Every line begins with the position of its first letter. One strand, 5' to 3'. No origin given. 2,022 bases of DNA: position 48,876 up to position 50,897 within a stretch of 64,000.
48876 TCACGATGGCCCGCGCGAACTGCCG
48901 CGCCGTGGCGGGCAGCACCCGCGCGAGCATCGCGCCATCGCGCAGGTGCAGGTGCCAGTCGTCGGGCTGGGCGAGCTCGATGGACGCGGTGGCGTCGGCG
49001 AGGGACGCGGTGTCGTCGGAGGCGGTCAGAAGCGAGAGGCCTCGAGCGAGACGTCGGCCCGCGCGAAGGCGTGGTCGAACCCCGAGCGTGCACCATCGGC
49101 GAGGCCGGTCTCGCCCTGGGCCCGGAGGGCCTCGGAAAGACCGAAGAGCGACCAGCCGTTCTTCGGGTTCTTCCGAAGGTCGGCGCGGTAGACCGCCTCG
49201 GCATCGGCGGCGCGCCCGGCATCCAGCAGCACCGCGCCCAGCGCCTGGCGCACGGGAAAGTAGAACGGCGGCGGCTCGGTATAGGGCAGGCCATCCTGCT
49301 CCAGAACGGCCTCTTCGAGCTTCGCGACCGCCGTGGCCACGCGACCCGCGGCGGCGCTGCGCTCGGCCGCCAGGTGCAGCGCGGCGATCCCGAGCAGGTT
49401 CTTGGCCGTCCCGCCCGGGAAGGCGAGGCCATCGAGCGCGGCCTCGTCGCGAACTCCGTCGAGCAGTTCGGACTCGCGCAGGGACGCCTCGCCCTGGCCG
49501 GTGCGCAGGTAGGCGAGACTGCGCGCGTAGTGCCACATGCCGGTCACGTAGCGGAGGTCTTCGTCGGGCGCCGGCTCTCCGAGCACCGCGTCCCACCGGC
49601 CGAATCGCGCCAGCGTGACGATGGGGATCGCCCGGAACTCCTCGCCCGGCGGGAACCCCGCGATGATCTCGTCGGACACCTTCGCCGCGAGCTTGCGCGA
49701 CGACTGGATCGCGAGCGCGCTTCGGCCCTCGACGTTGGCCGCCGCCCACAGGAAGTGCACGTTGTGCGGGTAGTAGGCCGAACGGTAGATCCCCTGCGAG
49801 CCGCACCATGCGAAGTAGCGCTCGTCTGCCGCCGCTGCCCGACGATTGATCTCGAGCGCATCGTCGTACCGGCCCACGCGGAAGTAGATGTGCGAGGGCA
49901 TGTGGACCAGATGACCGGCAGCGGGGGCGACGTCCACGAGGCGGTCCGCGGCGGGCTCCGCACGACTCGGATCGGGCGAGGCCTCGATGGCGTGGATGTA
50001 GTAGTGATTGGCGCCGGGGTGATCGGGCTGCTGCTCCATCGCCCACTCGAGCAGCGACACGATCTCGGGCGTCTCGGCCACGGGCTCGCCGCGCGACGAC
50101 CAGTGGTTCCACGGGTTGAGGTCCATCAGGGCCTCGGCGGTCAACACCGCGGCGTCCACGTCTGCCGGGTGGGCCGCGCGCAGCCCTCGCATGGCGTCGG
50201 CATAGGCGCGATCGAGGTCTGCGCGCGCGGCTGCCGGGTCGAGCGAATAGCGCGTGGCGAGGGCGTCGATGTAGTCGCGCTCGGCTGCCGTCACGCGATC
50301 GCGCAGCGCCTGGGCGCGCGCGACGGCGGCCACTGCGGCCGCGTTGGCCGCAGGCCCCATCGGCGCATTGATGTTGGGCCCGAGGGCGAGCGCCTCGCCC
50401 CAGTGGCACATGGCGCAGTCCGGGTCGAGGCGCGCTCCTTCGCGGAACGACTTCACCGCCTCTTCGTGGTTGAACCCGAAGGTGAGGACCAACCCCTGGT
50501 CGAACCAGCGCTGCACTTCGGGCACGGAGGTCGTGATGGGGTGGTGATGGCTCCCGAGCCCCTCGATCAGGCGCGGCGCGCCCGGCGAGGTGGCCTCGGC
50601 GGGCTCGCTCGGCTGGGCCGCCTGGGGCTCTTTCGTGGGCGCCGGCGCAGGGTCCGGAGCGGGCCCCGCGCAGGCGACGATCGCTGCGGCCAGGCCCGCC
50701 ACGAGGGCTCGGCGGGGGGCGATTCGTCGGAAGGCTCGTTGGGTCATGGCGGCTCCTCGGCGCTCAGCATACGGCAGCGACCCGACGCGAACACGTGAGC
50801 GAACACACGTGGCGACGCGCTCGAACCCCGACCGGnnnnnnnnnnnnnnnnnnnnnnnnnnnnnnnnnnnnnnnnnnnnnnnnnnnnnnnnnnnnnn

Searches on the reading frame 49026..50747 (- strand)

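Call 76: search_protein_families(library=pfam, proteins=[window:49026-50747:-], max_evalue=0.001)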
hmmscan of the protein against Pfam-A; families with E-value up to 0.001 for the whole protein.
window:49026-50747:- (573 aa): 4 families
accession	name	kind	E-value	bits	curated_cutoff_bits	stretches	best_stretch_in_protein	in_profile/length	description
PF07719.23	TPR_2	-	7.2e-05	23.1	27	0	81-111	4-34/34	Tetratricopeptide repeat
PF13181.12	TPR_8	-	0.00045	20.6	25.7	0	81-111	4-34/34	Tetratricopeptide repeat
PF13431.12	TPR_17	-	0.00058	20.4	24.4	0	524-548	6-30/34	Tetratricopeptide repeat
PF00515.34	TPR_1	-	0.00081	19.6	27.8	0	286-304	9-27/34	Tetratricopeptide repeat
